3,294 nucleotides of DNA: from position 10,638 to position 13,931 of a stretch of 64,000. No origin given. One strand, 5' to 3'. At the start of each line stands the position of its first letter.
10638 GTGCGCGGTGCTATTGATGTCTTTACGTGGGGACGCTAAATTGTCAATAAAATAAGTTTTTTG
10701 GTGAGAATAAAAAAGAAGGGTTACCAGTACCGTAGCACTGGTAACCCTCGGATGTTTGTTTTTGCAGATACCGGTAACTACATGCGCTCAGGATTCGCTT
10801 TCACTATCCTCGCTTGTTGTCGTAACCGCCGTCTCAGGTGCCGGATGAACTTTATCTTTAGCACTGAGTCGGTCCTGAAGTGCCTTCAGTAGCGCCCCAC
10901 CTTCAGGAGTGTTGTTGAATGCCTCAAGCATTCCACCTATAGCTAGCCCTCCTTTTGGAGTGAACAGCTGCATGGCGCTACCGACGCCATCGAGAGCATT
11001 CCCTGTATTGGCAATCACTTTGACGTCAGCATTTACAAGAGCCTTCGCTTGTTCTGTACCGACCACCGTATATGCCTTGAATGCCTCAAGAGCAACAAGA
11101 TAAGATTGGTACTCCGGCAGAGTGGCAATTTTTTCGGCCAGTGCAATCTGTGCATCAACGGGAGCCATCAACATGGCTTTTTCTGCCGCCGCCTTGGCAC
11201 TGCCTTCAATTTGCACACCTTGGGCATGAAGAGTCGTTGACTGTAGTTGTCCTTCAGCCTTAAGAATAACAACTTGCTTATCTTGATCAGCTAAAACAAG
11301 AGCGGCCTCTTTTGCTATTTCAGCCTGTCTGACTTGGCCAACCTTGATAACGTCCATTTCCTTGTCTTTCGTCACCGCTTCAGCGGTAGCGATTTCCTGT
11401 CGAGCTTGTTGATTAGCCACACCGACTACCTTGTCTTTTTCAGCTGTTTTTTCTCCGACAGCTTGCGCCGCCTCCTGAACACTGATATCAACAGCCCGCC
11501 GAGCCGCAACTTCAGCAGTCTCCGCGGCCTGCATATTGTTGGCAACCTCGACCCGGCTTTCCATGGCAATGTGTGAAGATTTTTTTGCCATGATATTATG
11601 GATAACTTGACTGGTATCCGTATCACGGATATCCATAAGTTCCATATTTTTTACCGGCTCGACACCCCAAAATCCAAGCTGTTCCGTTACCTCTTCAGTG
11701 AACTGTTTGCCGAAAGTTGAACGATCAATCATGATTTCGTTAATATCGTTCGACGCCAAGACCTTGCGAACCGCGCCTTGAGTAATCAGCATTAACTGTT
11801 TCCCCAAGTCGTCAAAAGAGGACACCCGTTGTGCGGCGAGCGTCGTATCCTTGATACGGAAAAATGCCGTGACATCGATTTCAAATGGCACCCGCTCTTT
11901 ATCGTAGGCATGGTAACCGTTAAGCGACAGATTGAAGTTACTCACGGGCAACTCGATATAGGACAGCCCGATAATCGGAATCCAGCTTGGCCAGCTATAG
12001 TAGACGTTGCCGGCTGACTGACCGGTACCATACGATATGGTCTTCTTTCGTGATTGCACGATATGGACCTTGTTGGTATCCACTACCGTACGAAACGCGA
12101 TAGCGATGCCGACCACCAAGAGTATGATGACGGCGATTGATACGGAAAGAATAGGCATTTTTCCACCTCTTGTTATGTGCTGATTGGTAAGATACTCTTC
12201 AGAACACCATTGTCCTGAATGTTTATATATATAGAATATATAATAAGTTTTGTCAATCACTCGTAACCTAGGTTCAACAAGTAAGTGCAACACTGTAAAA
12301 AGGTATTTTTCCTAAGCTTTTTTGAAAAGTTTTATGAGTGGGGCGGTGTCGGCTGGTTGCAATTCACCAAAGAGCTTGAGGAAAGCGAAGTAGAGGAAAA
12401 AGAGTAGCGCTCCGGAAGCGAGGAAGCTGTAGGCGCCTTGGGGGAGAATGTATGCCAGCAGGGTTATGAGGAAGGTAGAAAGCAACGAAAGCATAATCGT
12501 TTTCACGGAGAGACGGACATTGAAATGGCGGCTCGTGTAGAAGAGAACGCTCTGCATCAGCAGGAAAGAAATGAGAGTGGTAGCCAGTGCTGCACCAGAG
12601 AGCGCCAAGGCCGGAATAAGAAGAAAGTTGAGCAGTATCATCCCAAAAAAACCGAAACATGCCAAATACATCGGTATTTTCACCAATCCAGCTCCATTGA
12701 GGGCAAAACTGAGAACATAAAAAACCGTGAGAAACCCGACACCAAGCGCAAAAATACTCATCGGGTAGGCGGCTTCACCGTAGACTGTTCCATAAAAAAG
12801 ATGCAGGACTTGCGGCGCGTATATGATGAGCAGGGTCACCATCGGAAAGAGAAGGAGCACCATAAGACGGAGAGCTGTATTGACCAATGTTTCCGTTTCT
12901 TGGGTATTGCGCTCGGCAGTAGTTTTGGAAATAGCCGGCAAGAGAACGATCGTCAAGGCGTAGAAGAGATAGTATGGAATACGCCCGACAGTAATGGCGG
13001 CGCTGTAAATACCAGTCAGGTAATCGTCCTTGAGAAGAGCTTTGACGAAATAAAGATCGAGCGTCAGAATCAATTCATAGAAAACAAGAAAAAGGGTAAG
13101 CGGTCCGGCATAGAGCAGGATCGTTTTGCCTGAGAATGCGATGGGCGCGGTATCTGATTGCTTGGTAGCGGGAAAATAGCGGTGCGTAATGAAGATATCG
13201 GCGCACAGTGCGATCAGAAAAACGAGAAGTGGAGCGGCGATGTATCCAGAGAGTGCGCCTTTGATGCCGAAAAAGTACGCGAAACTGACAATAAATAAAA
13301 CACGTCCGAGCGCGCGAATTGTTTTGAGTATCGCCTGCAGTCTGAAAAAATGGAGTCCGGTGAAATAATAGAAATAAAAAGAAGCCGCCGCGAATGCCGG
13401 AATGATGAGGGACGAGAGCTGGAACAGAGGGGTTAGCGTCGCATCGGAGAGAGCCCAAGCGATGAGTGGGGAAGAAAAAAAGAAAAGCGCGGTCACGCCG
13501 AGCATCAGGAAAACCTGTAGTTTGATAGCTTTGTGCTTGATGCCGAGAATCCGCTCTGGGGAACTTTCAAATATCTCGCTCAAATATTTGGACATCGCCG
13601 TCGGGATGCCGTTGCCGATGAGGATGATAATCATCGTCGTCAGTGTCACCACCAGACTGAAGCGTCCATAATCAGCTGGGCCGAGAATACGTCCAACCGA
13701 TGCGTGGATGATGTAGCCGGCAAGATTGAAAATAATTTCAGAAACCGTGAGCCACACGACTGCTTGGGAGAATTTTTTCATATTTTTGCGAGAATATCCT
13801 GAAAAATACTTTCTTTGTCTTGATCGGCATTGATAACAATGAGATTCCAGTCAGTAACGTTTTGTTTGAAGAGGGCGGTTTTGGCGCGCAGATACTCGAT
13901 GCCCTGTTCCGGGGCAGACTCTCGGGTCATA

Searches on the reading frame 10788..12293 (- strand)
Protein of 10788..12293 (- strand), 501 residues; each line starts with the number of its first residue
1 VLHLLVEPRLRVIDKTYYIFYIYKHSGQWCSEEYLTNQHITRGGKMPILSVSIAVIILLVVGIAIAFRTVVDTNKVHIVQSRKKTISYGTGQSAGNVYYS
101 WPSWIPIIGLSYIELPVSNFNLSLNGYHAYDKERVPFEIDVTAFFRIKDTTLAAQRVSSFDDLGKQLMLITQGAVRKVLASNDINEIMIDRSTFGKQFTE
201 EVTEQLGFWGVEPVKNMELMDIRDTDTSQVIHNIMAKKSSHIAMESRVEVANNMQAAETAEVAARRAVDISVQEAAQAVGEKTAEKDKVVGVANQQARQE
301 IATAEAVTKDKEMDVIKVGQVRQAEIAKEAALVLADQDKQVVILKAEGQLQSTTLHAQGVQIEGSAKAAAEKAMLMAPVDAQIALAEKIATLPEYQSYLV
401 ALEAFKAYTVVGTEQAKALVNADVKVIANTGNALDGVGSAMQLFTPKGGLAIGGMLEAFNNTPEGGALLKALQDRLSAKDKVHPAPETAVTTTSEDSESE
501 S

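Call 8: search_protein_families(library=pfam, proteins=[window:10788-12293:-], max_evalue=0.00001)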
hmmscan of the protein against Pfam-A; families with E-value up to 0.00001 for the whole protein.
window:10788-12293:- (501 aa): 1 family
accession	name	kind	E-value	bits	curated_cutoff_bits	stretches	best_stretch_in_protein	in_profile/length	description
PF01145.31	Band_7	-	2.5e-14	54.2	23.6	1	70-247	2-168/176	SPFH domain / Band 7 family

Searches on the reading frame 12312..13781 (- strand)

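Call 8: search_protein_families(library=pfam, proteins=[window:12312-13781:-], max_evalue=0.00001)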
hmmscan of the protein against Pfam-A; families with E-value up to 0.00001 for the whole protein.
window:12312-13781:- (489 aa): 4 families
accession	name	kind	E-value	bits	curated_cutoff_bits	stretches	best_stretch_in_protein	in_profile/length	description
PF01943.22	Polysacc_synt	-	5.6e-26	92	28.2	1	7-287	4-273/274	Polysaccharide biosynthesis protein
PF03023.19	MurJ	-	4.3e-14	52.4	27.4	1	264-463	240-446/451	Lipid II flippase MurJ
PF13440.11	Polysacc_synt_3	-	1.9e-11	44.2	23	1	30-337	3-291/293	Polysaccharide biosynthesis protein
PF01554.23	MatE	-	1.7e-07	31.5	24.9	1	227-386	1-160/161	MatE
